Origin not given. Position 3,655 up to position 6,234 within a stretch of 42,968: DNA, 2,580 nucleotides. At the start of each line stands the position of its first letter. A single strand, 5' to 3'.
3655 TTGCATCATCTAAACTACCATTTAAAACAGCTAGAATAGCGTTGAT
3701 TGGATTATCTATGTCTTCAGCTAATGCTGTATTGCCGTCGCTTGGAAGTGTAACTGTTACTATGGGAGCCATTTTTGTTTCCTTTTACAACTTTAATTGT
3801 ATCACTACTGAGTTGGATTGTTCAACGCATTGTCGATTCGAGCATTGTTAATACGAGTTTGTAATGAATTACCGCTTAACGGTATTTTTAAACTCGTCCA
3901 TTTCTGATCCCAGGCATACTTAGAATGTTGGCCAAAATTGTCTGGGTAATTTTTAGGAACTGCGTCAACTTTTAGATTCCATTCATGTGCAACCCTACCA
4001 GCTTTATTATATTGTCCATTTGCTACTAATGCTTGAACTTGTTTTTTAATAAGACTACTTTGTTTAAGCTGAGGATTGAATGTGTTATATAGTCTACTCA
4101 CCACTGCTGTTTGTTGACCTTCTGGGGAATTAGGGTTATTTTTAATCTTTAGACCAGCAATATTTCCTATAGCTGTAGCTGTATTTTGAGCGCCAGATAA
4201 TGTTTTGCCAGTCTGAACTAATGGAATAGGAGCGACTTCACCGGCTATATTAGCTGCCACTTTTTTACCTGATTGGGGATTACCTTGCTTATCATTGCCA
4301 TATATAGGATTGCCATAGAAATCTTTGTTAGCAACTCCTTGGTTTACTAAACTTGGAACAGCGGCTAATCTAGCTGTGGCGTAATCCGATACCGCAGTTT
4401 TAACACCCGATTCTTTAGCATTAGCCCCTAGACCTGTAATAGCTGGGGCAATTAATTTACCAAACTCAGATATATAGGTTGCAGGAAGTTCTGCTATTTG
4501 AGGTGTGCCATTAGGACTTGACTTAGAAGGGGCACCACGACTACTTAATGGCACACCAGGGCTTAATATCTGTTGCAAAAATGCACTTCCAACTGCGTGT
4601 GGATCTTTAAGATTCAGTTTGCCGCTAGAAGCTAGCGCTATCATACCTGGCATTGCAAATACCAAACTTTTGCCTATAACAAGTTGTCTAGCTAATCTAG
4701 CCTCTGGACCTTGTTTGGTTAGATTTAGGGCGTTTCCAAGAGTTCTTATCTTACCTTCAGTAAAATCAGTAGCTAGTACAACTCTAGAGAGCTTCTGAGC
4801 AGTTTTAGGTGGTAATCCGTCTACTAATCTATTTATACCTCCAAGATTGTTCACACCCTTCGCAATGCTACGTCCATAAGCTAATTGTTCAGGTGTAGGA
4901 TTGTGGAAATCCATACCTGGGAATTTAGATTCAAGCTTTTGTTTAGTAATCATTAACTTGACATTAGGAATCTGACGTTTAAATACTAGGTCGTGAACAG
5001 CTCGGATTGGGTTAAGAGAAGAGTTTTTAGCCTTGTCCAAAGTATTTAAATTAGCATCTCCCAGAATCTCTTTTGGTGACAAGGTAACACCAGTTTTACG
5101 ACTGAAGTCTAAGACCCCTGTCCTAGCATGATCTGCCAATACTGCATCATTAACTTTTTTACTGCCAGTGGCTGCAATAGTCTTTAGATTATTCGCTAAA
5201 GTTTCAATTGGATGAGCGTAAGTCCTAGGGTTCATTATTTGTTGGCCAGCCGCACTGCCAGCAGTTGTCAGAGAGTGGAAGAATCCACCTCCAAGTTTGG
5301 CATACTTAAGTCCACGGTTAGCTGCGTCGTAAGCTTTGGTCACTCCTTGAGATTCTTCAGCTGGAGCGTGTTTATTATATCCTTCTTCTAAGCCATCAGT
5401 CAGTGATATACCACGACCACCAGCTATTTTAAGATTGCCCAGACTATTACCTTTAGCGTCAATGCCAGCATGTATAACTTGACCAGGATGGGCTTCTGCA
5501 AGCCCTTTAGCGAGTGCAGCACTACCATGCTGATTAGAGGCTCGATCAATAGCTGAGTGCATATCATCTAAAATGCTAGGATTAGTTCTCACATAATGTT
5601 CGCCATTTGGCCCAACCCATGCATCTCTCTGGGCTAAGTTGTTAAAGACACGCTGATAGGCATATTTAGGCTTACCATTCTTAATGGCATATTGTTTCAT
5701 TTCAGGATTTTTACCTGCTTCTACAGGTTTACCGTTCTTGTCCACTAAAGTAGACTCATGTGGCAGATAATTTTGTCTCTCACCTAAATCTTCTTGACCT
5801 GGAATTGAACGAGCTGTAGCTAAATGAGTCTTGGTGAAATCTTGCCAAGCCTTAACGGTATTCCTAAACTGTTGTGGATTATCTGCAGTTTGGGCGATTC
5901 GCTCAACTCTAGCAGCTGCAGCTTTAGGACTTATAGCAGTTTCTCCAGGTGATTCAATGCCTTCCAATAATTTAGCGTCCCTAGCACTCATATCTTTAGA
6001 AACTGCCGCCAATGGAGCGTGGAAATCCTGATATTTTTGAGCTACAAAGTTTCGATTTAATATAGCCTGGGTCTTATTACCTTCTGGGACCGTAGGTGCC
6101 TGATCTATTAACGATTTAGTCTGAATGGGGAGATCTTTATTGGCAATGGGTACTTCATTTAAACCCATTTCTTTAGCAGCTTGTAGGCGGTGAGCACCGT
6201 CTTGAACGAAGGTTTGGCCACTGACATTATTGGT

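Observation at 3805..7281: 1158-aa virion-module protein carrying a ParB/Srx-like domain: candidate injected polyvalent protein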

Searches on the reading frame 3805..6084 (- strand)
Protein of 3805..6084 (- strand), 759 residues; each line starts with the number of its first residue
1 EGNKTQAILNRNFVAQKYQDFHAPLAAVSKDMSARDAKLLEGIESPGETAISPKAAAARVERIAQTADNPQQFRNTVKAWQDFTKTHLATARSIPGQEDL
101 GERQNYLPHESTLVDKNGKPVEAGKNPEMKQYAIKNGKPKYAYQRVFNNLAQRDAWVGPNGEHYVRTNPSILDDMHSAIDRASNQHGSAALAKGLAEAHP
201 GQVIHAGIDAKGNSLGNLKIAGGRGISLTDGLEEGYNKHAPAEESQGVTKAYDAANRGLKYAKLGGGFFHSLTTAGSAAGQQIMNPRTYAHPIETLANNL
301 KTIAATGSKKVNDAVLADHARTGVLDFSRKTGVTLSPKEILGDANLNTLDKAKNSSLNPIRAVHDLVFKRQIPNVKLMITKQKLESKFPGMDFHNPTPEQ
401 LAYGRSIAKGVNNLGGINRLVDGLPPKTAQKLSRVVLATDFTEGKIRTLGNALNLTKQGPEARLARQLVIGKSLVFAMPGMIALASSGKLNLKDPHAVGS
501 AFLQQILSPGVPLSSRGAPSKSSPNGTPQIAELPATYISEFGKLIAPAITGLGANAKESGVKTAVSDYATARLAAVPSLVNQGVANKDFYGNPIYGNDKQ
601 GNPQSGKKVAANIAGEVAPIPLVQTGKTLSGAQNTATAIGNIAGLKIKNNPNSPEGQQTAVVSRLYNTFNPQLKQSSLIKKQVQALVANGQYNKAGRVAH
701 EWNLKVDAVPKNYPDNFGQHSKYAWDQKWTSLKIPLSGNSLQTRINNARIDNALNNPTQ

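Call 68: predict_structure(alignment_id=A4)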
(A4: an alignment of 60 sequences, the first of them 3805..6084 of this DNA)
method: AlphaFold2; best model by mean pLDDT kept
length: 759 residues; sequences in the alignment: 60
mean_pLDDT: 88.4   pTM: 0.85
mean pLDDT of the five models: 88.4, 87.1, 85.2, 82.0, 81.7
residues with pLDDT >= 90: 445; 70-90: 263; 50-70: 50; < 50: 1
segments of 3 or more residues with pLDDT < 50: none
pLDDT, mean of each block of 10 residues (from residue 1): 84 94 95 97 83 94 98 98 94 85 89 92 64 66 81 92 93 95 91 92 74 73 87 91 92 86 78 93 91 90 93 95 97 93 68 63 89 96 96 97 96 92 90 90 93 94 96 95 93 95 93 91 91 93 82 71 84 81 80 81 85 81 84 87 90 88 87 94 94 95 95 82 92 93 90 83
secondary structure, 60 per line:
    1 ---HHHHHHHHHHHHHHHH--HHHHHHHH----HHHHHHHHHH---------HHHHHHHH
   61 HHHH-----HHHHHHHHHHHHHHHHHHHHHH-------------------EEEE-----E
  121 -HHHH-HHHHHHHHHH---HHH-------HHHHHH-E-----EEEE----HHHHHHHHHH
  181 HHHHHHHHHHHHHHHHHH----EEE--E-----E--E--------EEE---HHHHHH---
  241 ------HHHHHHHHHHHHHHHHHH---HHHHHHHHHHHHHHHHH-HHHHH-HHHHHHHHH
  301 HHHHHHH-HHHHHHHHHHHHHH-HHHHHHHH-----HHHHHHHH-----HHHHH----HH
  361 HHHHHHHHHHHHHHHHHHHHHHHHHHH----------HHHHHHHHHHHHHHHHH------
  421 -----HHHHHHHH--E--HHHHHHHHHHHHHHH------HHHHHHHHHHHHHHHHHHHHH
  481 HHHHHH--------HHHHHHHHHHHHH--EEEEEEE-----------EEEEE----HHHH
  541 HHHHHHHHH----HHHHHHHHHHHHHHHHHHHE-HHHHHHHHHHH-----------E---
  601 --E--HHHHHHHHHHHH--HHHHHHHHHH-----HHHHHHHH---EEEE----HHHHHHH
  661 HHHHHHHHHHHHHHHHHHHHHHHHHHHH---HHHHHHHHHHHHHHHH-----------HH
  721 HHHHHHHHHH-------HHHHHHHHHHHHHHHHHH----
elements in order (helices of 4 or more, strands of 3 or more residues): H4-19 H22-29 H34-43 H53-64 H70-91 E111-114 H122-125 H127-136 H150-155 E163-166 H171-198 E203-205 E226-228 H232-237 H247-264 H268-284 H286-290 H292-307 H309-322 H324-331 H337-344 H350-354 H359-387 H398-414 H426-433 H439-453 H460-486 H495-507 E510-516 E528-532 H537-549 H554-572 H575-585 H606-617 H620-629 H635-642 E646-649 H654-688 H692-707 H719-730 H738-755

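Call 70: fold_search(model_id=the predicted structure, library=pdb)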
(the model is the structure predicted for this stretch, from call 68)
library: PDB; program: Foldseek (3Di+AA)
matches with E <= 10: 211; with E <= 0.001: 0
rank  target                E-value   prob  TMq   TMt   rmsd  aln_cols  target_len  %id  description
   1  7sqc_P1               2.4e-02  0.20  0.11  0.11  24.6       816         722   11  Ciliary C1 central pair apparatus isolated from Chlamydomonas reinhardtii (released 2022-04-13)
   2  9bh1                  2.6e-01  0.12  0.09  0.14  22.9       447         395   11  Apo GltPh, intermediate outward-facing state (released 2025-03-12)
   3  4djk_A                3.1e-01  0.08  0.09  0.12  21.8       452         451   10  Structure of glutamate-GABA antiporter GadC (released 2012-03-14)
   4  9g9n_A                3.6e-01  0.08  0.09  0.12  25.1       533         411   14  Lipid III flippase WzxE with NB10 and NB7 nanobodies in inward-facing conformation - crystal 1 (released 2025-01-22)
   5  3eqx_A                4.0e-01  0.14  0.09  0.15  18.5       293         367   13  CRYSTAL STRUCTURE OF A FIC FAMILY PROTEIN (SO_4266) FROM SHEWANELLA ONEIDENSIS AT 1.6 A RESOLUTION (released 2008-10-14)
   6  3zcn_A                4.5e-01  0.14  0.10  0.17  18.2       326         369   12  Fic protein from SHEWANELLA ONEIDENSIS in complex with ATP (released 2013-06-19)
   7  9irc_A                5.8e-01  0.08  0.10  0.13  24.9       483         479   12  CyroEM structure of hSLC15A4+TASL+Fab235 (released 2025-08-20)
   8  3ibv_A                5.8e-01  0.06  0.12  0.10  23.9       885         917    9  Karyopherin cytosolic state (released 2009-08-25)
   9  9r1f_A                6.4e-01  0.06  0.08  0.11  28.9       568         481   10  Cryo-EM structure of human MATE1 in complex with metformin (released 2025-11-05)
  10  9g9p_A                6.7e-01  0.07  0.09  0.13  25.3       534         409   13  Lipid III flippase WzxE with NB10 and NB7 nanobodies in inward-facing conformation - crystal 2 (released 2025-01-22)
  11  8d2s_A                6.9e-01  0.05  0.09  0.11  27.2       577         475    9  Zebrafish MFSD2A isoform B in inward open ligand bound conformation (released 2023-05-10)
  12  4l6r                  7.9e-01  0.05  0.07  0.12  25.1       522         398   13  Structure of the class B human glucagon G protein coupled receptor (released 2013-07-24)
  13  3zec_A                1.0e+00  0.09  0.10  0.17  18.2       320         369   11  Fic protein from SHEWANELLA ONEIDENSIS (E73G mutant) in complex with AMPPNP (released 2013-06-19)
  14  5j4n_B                1.1e+00  0.08  0.11  0.16  21.1       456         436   13  Crystal structure of the L-arginine/agmatine antiporter AdiC in complex with agmatine at 2.6 Angstroem resolution (released 2016-08-31)
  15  9mw0_D                1.1e+00  0.03  0.08  0.08  42.2       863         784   11  Bipartite complex of MmpL5-AcpM from Mycolicibacterium smegmatis (released 2025-07-30)
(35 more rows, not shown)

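Call 72: fold_search(model_id=the predicted structure, library=viral)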
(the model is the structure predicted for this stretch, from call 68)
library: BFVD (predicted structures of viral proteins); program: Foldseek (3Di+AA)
matches with E <= 10: 293; with E <= 0.001: 38
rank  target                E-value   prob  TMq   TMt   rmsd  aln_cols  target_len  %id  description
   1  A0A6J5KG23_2          2.0e-13  1.00  0.49  0.47   9.3       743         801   15  Large polyvalent protein associated domain-containing protein [uncultured Caudovirales phage]
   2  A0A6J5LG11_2          4.4e-13  1.00  0.46  0.39  13.3       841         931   13  Large polyvalent protein associated domain-containing protein [uncultured Caudovirales phage]
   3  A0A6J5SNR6            2.0e-11  1.00  0.51  0.31   9.1       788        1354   12  Large polyvalent protein associated domain-containing protein [uncultured Caudovirales phage]
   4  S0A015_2              2.7e-11  1.00  0.43  0.37  16.1       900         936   13  Uncharacterized protein [Cellulophaga phage phi19:3]
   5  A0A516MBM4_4          4.3e-10  1.00  0.48  0.30  12.9      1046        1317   10  (no name in the UniProt tables at hand)
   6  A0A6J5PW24            5.3e-09  1.00  0.31  0.18  24.4       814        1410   13  Uncharacterized protein [uncultured Caudovirales phage]
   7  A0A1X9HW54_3          3.9e-08  1.00  0.46  0.30  14.0       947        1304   12  (no name in the UniProt tables at hand)
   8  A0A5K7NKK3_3          5.5e-08  1.00  0.43  0.35  12.9       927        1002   12  (no name in the UniProt tables at hand)
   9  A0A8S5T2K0            8.8e-08  1.00  0.41  0.35  15.3       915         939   12  Large polyvalent protein associated domain-containing protein (Fragment) [Myoviridae sp. ct5ra14]
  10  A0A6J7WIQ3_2          1.8e-07  1.00  0.35  0.29  19.5      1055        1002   10  Large polyvalent protein associated domain-containing protein [uncultured Caudovirales phage]
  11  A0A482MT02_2          1.8e-07  1.00  0.52  0.39  11.2       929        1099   10  Large polyvalent protein associated domain-containing protein [Escherichia phage PTXU04]
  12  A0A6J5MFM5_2          2.0e-07  1.00  0.44  0.36  12.1       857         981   11  ART-PolyVal-like domain-containing protein [uncultured Caudovirales phage]
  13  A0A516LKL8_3          2.5e-07  1.00  0.47  0.35  11.9       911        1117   11  (no name in the UniProt tables at hand)
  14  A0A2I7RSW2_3          2.6e-07  1.00  0.48  0.35  13.5       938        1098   12  (no name in the UniProt tables at hand)
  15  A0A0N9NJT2            4.2e-07  1.00  0.32  0.21  22.3       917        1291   12  (no name in the UniProt tables at hand)
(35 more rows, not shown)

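Call 94: find_related_loci(query=A8, collection=genome_contigs, flank=8000)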
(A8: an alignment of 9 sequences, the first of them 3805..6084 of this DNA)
Query A8 (759 aa) in genome_contigs; peptide patterns used: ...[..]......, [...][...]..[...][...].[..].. (x = any residue, [..] = any of these).
60 stretches matched a pattern, but none encodes a relative of the query by tblastn (E <= 1e-3).

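Call 95: find_related_loci(query=A8, collection=viral_contigs, flank=3000)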
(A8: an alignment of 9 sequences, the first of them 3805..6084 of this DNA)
Query A8 (759 aa) in viral_contigs; peptide patterns used: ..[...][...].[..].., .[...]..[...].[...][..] (x = any residue, [..] = any of these).
119 stretches matched a pattern; 3 encode a relative of the query (tblastn E <= 1e-3); 3 distinct loci.
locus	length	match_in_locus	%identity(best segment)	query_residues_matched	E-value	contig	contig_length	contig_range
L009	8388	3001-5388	38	9-757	3e-158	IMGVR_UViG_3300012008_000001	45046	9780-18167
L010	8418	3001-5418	37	2-757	2e-156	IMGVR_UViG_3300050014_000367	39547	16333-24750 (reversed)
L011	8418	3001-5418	37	2-757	1e-154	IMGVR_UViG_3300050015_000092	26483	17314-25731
